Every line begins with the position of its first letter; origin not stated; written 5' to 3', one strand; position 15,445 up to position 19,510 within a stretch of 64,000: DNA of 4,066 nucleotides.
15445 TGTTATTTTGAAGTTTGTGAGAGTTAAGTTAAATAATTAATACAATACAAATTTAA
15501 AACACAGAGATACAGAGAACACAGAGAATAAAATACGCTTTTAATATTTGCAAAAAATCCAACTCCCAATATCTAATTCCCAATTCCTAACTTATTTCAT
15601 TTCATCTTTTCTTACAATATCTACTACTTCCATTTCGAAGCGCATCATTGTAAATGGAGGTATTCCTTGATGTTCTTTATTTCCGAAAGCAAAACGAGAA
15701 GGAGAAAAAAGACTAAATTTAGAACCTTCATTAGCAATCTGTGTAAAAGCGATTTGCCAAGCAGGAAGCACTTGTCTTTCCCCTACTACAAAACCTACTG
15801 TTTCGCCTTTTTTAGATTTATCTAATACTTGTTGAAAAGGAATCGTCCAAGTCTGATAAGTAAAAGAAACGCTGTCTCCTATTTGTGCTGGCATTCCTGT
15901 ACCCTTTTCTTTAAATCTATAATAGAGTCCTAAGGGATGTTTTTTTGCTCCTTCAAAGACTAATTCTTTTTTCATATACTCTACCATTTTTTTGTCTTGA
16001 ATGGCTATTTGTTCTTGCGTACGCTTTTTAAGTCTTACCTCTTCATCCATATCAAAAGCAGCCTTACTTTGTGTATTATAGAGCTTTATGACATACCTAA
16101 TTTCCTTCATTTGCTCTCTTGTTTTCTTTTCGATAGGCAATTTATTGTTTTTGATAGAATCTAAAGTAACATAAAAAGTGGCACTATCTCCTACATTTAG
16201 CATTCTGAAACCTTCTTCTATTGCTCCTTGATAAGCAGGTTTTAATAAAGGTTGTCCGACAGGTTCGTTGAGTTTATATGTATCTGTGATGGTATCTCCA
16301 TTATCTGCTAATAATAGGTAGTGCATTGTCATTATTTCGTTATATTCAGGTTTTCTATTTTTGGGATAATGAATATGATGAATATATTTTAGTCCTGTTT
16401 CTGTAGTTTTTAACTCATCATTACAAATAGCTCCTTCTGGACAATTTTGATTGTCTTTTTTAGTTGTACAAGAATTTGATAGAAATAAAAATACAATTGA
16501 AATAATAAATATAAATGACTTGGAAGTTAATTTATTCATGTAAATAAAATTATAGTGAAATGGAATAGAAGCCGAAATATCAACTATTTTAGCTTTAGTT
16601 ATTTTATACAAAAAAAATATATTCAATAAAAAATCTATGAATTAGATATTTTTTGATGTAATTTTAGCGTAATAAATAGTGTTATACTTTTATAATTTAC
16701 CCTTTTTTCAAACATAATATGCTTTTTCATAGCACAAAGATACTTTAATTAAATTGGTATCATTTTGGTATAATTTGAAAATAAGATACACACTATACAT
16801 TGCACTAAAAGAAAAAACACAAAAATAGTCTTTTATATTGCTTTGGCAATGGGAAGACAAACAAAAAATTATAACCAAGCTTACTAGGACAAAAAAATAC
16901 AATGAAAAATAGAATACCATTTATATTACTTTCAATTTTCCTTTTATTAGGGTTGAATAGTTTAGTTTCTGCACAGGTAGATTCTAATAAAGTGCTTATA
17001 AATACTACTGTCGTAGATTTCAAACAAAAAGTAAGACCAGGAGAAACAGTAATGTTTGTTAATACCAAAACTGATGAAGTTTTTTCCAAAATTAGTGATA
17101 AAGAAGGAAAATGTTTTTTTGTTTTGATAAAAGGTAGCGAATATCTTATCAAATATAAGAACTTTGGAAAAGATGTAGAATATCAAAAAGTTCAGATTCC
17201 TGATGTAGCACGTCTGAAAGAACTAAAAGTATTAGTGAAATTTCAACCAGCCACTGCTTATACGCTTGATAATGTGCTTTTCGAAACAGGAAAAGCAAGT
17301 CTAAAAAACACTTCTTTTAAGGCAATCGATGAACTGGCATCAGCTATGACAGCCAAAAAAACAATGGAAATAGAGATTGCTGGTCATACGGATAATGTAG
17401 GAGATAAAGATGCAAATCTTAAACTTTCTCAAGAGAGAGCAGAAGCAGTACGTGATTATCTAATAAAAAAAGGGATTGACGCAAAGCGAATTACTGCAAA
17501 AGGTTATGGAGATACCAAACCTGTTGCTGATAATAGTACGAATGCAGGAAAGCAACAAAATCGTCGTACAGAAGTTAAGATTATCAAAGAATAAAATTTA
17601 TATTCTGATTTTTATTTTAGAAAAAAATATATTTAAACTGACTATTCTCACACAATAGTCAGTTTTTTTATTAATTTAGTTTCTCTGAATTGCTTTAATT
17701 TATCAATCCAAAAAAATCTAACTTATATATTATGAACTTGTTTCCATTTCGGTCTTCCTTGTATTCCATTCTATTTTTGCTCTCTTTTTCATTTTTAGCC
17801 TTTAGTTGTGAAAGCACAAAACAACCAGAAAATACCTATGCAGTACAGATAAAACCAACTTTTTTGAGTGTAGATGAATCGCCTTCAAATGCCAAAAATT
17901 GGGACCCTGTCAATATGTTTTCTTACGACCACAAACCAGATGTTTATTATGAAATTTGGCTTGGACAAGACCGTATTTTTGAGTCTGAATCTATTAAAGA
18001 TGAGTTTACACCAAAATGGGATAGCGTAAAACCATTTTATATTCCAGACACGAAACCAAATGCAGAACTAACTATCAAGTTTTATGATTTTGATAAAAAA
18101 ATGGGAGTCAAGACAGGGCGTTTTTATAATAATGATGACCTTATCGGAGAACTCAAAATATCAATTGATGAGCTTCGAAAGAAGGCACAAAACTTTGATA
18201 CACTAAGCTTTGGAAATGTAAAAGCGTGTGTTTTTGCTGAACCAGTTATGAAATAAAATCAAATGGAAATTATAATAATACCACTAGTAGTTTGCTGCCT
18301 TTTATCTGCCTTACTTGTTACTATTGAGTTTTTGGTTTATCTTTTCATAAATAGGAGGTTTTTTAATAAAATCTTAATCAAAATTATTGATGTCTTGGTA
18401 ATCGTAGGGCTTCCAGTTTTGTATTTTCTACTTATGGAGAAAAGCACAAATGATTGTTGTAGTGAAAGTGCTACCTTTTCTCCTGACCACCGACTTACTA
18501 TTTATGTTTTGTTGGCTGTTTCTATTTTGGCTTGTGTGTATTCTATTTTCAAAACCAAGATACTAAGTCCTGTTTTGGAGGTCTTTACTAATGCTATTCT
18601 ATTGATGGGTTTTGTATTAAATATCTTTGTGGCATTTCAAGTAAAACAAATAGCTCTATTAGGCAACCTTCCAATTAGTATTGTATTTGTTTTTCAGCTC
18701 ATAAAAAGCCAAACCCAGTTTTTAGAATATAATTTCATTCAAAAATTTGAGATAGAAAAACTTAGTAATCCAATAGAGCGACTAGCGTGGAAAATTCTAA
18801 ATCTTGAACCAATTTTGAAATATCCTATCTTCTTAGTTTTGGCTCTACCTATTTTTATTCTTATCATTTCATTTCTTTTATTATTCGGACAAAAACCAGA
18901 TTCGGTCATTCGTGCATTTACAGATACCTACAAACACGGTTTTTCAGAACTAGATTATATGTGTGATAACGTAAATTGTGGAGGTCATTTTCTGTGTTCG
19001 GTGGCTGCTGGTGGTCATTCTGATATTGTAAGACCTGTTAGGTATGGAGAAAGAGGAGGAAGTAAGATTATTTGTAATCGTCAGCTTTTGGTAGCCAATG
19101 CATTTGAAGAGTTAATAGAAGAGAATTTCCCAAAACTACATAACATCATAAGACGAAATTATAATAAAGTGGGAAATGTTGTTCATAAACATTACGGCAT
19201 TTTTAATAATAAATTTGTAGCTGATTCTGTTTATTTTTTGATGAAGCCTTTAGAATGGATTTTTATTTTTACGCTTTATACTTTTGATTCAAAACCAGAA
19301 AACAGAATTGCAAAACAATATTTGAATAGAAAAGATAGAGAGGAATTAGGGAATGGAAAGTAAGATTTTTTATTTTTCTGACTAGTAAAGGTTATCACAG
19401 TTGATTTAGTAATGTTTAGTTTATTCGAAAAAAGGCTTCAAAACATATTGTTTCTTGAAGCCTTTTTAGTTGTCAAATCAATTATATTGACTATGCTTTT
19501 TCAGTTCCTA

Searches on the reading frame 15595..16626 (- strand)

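Call 72: search_protein_families(library=pfam, proteins=[window:15595-16626:-], max_evalue=0.00001)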
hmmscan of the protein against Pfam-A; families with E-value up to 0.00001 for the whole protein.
window:15595-16626:- (344 aa): 1 family
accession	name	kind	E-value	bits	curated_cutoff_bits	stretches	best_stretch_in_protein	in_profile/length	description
PF00254.34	FKBP_C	-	6.7e-14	52.4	21.1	1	247-334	5-93/94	FKBP-type peptidyl-prolyl cis-trans isomerase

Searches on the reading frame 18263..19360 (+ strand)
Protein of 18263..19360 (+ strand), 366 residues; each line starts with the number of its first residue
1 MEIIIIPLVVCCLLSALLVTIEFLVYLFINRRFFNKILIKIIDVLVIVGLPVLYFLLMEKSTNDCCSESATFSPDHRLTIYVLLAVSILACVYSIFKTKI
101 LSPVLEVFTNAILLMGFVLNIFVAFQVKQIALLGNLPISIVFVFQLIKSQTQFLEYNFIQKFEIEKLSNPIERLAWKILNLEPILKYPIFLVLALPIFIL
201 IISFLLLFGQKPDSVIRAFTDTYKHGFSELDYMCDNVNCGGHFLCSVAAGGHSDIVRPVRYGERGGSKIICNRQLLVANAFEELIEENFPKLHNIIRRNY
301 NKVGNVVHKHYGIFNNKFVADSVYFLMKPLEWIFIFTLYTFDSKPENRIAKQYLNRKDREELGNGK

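Call 72: search_protein_families(library=pfam, proteins=[window:18263-19360:+], max_evalue=0.00001)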
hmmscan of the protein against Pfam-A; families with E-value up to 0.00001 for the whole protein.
window:18263-19360:+ (366 aa): 2 families
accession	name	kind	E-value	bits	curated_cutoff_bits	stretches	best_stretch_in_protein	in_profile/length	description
PF23543.1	DUF6688_C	-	4e-45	153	25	1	241-354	2-112/112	DUF6688 C-terminal domain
PF20394.4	DUF6688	-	2.3e-19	70.5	26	1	8-229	4-241/248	DUF6688 N-terminal domain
